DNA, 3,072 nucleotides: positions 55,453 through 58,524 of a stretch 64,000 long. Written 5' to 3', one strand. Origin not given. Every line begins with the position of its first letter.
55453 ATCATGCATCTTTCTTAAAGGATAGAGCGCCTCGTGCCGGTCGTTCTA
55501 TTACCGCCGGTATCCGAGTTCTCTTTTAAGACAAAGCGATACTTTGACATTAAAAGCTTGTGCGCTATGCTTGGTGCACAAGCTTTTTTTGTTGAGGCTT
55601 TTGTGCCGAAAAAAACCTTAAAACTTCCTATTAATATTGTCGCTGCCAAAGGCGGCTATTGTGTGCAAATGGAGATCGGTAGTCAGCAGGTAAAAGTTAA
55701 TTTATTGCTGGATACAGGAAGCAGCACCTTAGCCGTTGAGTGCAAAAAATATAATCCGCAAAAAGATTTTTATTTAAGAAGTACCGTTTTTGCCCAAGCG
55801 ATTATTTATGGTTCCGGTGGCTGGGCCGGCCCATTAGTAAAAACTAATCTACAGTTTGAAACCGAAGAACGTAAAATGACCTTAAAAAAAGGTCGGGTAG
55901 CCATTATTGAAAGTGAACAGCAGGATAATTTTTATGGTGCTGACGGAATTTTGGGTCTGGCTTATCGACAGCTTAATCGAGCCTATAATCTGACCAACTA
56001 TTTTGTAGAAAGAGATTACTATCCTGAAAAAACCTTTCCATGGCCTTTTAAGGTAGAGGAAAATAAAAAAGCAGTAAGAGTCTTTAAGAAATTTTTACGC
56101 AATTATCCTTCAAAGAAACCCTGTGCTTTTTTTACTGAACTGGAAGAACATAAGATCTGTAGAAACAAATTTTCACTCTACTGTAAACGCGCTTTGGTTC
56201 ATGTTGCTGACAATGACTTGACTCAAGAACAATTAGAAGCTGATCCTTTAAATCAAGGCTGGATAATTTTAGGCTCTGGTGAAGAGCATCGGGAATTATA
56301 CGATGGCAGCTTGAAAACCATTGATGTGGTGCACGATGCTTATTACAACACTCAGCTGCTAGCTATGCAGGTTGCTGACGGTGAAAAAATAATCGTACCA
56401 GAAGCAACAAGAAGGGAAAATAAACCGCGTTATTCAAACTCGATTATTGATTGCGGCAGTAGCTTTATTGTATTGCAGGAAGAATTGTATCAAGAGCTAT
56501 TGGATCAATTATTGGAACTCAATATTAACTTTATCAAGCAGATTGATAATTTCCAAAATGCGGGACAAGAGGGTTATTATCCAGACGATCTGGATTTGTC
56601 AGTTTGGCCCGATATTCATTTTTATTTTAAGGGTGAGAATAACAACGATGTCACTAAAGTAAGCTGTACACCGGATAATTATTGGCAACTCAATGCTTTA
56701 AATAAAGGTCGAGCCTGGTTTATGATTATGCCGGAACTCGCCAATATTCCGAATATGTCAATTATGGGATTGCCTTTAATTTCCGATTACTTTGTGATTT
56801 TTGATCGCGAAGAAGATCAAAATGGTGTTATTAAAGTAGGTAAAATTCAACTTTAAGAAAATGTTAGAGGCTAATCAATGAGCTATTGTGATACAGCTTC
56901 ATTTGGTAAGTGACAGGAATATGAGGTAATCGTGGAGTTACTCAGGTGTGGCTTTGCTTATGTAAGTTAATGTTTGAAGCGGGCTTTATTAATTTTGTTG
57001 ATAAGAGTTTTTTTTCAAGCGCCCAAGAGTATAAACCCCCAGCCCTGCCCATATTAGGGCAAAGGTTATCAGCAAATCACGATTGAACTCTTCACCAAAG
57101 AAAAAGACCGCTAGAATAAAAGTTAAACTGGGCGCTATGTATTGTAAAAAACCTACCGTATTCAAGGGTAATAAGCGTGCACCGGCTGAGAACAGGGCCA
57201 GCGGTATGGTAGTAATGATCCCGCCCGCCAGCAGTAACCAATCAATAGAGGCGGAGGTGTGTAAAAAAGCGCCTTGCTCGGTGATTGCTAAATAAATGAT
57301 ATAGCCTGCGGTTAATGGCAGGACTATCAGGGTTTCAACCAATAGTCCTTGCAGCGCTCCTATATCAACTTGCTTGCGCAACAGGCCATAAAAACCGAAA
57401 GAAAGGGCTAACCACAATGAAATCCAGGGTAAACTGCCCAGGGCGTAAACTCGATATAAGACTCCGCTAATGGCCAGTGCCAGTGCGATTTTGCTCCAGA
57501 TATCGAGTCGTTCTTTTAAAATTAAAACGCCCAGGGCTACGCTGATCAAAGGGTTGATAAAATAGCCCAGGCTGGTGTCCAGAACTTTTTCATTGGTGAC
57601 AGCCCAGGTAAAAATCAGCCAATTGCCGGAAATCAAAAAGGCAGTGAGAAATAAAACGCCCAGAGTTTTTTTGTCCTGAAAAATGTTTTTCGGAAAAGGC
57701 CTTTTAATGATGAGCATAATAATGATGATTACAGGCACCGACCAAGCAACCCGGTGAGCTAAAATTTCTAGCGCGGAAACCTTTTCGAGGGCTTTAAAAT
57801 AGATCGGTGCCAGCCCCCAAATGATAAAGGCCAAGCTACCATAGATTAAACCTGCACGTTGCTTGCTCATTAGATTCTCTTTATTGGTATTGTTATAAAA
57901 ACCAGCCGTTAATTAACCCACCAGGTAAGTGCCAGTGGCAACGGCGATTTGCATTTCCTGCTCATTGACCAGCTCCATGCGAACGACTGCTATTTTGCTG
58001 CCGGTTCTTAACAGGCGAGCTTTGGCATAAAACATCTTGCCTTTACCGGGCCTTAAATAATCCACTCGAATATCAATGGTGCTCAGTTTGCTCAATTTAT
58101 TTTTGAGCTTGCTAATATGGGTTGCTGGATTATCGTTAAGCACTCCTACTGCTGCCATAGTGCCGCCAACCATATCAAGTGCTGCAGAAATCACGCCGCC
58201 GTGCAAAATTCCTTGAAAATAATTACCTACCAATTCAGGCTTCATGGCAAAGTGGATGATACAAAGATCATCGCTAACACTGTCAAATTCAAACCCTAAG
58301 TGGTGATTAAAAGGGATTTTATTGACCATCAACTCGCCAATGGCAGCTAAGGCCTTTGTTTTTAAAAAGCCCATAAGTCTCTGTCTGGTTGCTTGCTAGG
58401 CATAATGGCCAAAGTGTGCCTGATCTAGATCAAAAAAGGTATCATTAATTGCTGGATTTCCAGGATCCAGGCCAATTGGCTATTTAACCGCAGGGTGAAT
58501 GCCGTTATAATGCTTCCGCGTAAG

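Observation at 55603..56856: A bacterial pepsin-family (A1) aspartic protease with a noncanonical D-C-G second catalytic motif, next to a metal receptor gene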

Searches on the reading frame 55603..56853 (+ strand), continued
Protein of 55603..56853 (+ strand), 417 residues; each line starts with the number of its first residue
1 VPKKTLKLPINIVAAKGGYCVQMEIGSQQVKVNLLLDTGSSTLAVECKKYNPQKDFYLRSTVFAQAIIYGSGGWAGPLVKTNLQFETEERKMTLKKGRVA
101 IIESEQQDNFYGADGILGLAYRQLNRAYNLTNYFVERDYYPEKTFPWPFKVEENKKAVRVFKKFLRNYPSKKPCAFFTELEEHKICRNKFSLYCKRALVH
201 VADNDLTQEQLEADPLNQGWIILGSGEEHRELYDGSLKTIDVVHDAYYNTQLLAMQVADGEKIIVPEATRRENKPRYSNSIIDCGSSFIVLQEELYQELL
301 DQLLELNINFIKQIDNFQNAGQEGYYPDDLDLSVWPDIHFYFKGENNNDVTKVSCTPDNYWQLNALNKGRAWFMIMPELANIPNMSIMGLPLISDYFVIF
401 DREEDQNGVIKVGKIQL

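Call 72: search_protein_families(library=pfam, proteins=[L006:6451-6936:+, L006:8277-10049:-, L046:8261-8866:+, L046:8866-9657:+, L046:9692-10000:+, L046:10011-11759:+, L080:10883-11140:+], max_evalue=0.01)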
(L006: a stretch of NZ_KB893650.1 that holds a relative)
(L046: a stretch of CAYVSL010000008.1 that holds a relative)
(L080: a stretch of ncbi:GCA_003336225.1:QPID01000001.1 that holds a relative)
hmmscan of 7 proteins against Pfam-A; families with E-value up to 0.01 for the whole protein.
L006:6451-6936:+ (162 aa): 1 family
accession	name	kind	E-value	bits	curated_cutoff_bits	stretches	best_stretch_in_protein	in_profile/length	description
PF09933.14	DUF2165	-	4.1e-27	95.6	24.9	1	4-157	2-154/157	Predicted small integral membrane protein (DUF2165)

L006:8277-10049:- (590 aa): 4 families
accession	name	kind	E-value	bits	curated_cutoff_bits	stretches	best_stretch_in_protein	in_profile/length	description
PF03600.22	CitMHS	-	3.5e-81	273.3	31.9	2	15-524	1-322/336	Citrate transporter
PF00939.25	Na_sulph_symp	-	1.5e-18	67.5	27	3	420-584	294-462/472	Sodium:sulfate symporter transmembrane region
PF02080.26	TrkA_C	-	6.1e-16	58.5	27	2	310-377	1-67/71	TrkA-C domain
PF06808.19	DctM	-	0.001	18.4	23.8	0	6-135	219-354/413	Tripartite ATP-independent periplasmic transporter, DctM component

L046:8261-8866:+ (202 aa): 2 families
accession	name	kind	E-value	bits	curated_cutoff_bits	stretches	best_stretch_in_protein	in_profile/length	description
PF13302.13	Acetyltransf_3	-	5.6e-19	69.7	25.4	1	16-148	8-137/138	Acetyltransferase (GNAT) domain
PF00583.31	Acetyltransf_1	-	7.5e-07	29.9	20.7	1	72-148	41-116/116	Acetyltransferase (GNAT) family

L046:8866-9657:+ (264 aa): 1 family
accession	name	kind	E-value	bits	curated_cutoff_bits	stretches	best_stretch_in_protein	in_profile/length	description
PF00590.25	TP_methylase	-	3.9e-22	79.7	27.8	1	7-217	2-204/212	Tetrapyrrole (Corrin/Porphyrin) Methylases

L046:9692-10000:+ (103 aa): 0 families

L046:10011-11759:+ (583 aa): 3 families
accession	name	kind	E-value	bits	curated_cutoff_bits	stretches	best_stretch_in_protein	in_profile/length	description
PF00990.26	GGDEF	-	3.9e-44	150.7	23.8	1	417-574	1-161/161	Diguanylate cyclase, GGDEF domain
PF13424.12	TPR_12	-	0.00068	20.2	30.1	0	109-171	6-70/77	Tetratricopeptide repeat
PF00515.34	TPR_1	-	0.00074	19.7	27.8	0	263-291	1-29/34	Tetratricopeptide repeat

L080:10883-11140:+ (86 aa): 0 families

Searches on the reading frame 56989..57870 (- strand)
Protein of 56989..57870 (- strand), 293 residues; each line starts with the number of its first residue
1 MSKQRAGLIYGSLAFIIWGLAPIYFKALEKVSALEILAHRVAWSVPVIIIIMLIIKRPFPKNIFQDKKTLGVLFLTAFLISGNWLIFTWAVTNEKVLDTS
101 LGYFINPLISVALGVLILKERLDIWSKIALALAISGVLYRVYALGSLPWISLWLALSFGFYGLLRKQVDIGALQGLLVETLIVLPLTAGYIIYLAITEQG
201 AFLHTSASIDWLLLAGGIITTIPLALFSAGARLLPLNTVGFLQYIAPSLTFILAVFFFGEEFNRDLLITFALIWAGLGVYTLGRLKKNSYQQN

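Call 3: search_protein_families(library=pfam, proteins=[window:56989-57870:-], max_evalue=0.01)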
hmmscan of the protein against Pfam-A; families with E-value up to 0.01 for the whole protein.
window:56989-57870:- (293 aa): 1 family
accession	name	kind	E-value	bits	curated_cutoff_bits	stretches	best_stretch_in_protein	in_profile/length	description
PF00892.27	EamA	-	9.7e-21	74.9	28.2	2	6-138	2-131/135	EamA-like transporter family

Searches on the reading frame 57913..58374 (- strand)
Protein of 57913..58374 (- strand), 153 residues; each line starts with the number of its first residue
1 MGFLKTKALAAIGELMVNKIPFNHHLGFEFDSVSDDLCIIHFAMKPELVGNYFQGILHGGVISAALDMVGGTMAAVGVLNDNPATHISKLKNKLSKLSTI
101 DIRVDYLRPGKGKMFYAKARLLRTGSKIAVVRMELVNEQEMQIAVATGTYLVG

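Call 3: search_protein_families(library=pfam, proteins=[window:57913-58374:-], max_evalue=0.01)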
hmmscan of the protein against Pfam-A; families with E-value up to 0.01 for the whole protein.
window:57913-58374:- (153 aa): 3 families
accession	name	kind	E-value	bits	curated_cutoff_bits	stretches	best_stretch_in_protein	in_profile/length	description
PF03061.28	4HBT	-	9.1e-12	45.6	20.6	1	54-143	1-78/79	Thioesterase superfamily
PF13622.12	4HBT_3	-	4.5e-06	27.3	24.3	1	55-150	9-82/83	Acyl-CoA thioesterase N-terminal domain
PF14539.12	DUF4442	-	0.0027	18.3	25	0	14-80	7-71/132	Domain of unknown function (DUF4442)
